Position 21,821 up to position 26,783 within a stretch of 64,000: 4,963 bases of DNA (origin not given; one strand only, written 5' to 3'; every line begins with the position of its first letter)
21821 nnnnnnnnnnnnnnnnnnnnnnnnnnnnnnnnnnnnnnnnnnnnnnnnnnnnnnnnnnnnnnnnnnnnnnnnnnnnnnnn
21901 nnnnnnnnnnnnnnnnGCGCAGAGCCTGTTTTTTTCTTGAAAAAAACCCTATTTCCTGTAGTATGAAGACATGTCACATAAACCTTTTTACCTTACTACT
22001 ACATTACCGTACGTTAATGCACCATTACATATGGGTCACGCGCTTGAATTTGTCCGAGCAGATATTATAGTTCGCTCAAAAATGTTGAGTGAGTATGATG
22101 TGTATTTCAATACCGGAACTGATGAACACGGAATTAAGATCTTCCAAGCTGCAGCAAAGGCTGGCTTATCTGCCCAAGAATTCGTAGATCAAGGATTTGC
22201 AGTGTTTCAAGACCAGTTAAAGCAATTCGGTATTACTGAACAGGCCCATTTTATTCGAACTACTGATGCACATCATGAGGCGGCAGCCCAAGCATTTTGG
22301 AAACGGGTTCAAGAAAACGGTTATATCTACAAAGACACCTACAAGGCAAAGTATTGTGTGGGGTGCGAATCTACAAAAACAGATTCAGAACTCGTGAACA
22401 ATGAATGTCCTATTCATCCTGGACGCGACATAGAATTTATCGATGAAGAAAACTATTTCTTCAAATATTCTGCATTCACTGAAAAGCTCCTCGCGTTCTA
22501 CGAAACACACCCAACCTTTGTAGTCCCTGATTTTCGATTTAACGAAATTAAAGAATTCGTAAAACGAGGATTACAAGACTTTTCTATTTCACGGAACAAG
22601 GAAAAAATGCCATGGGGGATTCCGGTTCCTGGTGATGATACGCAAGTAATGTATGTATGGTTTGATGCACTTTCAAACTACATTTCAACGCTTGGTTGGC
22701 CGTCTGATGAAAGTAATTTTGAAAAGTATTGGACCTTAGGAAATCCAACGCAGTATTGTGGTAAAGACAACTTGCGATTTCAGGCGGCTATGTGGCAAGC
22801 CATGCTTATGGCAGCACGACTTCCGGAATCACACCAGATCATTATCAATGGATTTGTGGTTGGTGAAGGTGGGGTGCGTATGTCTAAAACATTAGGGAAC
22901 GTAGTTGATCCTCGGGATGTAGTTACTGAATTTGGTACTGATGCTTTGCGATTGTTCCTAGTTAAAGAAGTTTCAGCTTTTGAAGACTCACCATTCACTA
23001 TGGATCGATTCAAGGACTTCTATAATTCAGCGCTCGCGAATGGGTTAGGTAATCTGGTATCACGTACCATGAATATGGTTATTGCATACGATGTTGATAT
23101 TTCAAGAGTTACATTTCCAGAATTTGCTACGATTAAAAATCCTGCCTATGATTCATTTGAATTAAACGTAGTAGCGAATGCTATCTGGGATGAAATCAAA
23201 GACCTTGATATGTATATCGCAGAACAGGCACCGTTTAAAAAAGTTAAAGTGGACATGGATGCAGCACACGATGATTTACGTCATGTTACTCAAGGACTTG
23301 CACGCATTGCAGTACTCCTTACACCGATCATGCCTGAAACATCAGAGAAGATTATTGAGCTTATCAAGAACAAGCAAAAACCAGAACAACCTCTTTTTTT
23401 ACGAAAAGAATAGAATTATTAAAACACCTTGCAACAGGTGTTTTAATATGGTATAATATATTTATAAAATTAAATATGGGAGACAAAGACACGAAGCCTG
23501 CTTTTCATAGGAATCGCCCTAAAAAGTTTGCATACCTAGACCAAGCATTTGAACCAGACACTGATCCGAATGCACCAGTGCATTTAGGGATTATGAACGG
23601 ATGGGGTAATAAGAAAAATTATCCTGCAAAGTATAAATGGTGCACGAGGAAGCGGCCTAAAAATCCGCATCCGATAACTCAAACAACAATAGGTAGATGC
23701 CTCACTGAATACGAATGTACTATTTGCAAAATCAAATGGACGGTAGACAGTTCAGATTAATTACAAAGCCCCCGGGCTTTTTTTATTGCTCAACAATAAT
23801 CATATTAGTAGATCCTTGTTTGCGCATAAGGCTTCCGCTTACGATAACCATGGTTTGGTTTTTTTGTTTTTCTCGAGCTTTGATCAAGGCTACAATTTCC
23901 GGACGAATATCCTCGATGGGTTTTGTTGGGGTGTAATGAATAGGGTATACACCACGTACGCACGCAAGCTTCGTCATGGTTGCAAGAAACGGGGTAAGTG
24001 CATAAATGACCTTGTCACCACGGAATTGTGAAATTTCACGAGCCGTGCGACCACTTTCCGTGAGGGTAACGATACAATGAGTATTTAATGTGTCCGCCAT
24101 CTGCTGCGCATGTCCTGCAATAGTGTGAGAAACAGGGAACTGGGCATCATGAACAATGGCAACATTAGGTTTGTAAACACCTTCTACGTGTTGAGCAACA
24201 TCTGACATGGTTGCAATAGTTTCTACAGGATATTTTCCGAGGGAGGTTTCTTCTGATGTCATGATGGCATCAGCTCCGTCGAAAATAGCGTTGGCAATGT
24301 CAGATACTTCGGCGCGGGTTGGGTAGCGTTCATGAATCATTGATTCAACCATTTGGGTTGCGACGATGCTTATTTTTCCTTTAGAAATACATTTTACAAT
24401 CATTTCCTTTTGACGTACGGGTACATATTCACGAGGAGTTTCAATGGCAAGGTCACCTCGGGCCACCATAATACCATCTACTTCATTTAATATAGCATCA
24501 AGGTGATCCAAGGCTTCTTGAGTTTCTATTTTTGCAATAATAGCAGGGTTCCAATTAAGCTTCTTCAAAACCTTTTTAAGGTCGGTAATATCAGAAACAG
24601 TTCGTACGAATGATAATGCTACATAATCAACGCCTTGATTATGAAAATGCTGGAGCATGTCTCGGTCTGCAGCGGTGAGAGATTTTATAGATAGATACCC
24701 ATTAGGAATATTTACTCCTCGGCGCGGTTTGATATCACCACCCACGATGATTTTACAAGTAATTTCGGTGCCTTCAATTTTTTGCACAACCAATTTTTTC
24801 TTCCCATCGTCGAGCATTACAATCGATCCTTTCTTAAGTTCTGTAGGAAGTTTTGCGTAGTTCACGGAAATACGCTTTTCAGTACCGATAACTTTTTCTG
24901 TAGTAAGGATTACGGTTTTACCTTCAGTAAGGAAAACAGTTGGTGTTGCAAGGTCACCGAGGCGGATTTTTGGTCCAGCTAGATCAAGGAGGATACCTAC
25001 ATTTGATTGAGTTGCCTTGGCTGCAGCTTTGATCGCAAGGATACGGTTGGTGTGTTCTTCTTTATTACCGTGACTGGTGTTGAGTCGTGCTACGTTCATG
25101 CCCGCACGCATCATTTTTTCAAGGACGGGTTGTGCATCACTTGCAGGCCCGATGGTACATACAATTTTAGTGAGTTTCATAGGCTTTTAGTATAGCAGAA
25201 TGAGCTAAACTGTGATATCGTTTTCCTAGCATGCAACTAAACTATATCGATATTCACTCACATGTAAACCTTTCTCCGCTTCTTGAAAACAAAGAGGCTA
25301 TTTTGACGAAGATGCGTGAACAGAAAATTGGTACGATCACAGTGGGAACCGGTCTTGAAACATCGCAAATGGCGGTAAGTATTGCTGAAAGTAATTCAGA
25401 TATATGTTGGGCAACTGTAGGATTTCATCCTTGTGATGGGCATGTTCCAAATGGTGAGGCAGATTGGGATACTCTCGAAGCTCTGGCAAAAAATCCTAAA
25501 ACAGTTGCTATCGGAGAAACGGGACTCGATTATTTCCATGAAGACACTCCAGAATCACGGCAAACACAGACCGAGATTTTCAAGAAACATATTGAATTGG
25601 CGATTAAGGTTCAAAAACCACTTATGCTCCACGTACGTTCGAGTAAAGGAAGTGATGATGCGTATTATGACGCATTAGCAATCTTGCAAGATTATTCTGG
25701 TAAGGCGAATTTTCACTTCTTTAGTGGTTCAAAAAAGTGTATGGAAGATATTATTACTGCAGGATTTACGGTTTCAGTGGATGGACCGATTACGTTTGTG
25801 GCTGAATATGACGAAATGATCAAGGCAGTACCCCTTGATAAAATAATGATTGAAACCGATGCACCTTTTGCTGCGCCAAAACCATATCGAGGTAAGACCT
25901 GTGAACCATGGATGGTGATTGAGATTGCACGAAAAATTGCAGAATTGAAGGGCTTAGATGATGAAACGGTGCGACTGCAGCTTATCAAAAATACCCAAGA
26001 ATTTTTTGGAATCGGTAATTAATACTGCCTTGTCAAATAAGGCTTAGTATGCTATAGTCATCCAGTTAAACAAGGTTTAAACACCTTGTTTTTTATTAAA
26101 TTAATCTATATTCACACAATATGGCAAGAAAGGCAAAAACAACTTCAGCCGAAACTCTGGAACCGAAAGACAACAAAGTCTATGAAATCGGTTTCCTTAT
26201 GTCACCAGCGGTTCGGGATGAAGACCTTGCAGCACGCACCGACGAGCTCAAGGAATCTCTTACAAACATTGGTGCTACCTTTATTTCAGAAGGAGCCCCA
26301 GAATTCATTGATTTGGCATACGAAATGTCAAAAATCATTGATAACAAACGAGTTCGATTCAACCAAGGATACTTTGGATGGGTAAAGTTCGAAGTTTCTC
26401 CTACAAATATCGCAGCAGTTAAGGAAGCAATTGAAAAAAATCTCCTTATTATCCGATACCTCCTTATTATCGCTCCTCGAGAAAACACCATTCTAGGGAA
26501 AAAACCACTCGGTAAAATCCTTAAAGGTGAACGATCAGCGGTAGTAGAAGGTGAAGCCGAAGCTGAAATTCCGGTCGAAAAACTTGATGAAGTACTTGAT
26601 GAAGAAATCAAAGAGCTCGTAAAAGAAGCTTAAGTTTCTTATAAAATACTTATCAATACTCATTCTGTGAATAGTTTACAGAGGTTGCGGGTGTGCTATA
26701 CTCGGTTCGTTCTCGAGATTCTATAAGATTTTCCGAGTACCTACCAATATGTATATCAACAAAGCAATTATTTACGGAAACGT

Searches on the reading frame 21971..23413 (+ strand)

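Call 20: search_protein_families(library=pfam, proteins=[window:21971-23413:+], max_evalue=0.001)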
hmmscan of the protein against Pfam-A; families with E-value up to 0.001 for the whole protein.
window:21971-23413:+ (480 aa): 5 families
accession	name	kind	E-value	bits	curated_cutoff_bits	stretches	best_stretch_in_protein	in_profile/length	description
PF09334.17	tRNA-synt_1g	-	7.1e-91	305.3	20.1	2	140-367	163-391/391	tRNA synthetases class I (M)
PF00133.28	tRNA-synt_1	-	1.6e-39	136.3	22.7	2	3-220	22-244/414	tRNA synthetases class I (I, L, M and V)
PF01406.26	tRNA-synt_1e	-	6.7e-12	45.8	27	1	15-123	19-125/301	tRNA synthetases class I (C) catalytic domain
PF19303.5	Anticodon_3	-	0.00033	21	23.5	1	414-469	50-105/152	Anticodon binding domain of methionyl tRNA ligase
PF08264.19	Anticodon_1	-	0.00099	19.4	25.1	0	392-468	18-96/148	Anticodon-binding domain of tRNA ligase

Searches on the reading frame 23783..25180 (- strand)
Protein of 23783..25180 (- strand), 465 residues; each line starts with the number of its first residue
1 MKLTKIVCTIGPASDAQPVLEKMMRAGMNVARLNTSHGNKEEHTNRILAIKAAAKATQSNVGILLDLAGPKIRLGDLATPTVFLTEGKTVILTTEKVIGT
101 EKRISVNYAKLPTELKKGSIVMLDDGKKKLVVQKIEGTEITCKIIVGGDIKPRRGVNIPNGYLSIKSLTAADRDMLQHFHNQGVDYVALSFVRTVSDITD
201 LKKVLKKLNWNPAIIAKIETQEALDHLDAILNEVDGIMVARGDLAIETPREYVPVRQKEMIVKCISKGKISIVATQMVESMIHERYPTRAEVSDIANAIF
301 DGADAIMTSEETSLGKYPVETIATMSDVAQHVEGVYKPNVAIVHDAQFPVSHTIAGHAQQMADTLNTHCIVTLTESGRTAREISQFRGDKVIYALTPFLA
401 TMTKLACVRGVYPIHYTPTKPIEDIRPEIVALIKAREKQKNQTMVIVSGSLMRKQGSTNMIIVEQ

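Call 7: search_protein_families(library=pfam, proteins=[window:23783-25180:-], max_evalue=0.001)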
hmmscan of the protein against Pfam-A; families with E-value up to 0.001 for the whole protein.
window:23783-25180:- (465 aa): 2 families
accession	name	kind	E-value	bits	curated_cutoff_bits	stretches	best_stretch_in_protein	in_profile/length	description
PF00224.27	PK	-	6.5e-103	344.7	30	1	2-322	2-328/328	Pyruvate kinase, barrel domain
PF02887.21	PK_C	-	7.1e-22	78.1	28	1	353-463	2-113/114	Pyruvate kinase, alpha/beta domain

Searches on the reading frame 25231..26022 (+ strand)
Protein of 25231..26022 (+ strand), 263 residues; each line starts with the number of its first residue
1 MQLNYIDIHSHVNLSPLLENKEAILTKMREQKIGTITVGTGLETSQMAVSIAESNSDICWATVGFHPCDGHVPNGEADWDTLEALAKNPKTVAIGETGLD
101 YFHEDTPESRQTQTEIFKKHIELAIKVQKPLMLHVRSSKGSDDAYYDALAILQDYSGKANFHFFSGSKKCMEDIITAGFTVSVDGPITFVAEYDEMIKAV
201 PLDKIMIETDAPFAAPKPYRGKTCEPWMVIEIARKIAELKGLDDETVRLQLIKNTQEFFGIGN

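Call 7: search_protein_families(library=pfam, proteins=[window:25231-26022:+], max_evalue=0.001)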
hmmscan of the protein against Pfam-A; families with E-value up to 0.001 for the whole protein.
window:25231-26022:+ (263 aa): 1 family
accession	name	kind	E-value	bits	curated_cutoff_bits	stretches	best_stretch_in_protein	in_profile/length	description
PF01026.27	TatD_DNase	-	2e-65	221.1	27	1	6-260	1-253/253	TatD related DNase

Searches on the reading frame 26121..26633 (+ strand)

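Call 7: search_protein_families(library=pfam, proteins=[window:26121-26633:+], max_evalue=0.001)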
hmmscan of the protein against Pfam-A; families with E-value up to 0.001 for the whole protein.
window:26121-26633:+ (170 aa): 1 family
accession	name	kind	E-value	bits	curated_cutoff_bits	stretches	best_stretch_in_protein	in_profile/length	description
PF01250.22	Ribosomal_S6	-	2.5e-09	37.6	27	1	21-116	2-89/90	Ribosomal protein S6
